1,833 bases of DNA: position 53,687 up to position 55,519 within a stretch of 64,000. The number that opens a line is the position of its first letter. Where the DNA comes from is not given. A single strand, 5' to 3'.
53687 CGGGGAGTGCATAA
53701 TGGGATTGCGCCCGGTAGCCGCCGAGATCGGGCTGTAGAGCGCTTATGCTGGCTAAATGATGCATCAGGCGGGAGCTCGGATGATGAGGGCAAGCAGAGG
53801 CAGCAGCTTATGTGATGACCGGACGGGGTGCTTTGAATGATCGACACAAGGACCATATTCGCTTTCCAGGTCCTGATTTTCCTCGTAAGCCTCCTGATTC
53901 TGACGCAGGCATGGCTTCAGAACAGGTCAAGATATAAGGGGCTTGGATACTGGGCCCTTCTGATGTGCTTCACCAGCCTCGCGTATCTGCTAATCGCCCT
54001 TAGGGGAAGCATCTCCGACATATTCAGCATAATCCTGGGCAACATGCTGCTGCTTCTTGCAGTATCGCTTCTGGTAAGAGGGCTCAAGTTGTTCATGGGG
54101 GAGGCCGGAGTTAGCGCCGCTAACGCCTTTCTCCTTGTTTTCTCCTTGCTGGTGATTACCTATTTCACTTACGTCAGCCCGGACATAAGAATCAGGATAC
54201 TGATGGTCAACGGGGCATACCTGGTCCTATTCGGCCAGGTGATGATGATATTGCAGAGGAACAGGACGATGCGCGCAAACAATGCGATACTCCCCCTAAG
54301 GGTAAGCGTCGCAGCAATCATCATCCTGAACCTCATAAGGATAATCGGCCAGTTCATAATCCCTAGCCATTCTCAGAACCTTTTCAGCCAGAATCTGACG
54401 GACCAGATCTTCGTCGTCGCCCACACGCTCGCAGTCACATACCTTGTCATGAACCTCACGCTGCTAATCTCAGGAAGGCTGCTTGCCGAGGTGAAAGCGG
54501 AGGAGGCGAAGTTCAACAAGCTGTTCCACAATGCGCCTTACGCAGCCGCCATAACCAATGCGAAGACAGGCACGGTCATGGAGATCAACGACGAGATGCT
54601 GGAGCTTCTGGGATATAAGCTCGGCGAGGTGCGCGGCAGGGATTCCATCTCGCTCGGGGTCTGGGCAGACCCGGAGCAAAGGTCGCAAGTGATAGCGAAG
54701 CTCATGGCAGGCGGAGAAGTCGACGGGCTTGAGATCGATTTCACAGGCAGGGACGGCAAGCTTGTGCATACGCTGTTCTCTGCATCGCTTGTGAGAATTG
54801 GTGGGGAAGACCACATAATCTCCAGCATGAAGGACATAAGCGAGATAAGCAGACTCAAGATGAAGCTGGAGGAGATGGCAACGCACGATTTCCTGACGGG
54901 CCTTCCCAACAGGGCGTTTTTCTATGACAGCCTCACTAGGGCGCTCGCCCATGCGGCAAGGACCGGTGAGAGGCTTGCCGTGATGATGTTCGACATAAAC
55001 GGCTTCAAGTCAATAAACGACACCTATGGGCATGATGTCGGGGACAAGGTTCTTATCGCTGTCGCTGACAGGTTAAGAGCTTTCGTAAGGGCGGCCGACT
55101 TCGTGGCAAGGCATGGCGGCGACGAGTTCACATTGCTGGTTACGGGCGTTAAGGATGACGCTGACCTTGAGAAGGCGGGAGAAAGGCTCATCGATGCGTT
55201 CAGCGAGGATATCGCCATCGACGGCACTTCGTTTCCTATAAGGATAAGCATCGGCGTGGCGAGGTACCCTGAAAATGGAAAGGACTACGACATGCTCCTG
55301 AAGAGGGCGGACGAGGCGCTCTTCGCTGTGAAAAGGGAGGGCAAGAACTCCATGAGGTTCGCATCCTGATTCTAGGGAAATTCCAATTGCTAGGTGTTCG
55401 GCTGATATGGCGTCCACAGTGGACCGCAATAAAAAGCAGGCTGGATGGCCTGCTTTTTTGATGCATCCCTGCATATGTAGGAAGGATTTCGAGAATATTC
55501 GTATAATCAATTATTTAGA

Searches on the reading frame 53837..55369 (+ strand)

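Call 65: search_protein_families(library=pfam, proteins=[window:53837-55369:+], max_evalue=0.1)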
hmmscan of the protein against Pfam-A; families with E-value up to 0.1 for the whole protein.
window:53837-55369:+ (510 aa): 6 families
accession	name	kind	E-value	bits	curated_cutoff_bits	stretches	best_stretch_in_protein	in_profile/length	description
PF00990.26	GGDEF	-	6.4e-50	169.5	23.8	1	348-504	1-160/161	Diguanylate cyclase, GGDEF domain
PF13426.13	PAS_9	-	6.2e-10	39.7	27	1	239-336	6-103/103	PAS domain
PF00989.32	PAS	-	6.2e-08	33.1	22.6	1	226-334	3-113/113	PAS fold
PF13188.13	PAS_8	-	8.8e-07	29.1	21.8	1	225-271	2-44/65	PAS domain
PF08448.16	PAS_4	-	0.016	15.9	23.1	1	232-336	3-107/110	PAS fold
PF08447.18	PAS_3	-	0.026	15.2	25.6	1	248-319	2-75/89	PAS fold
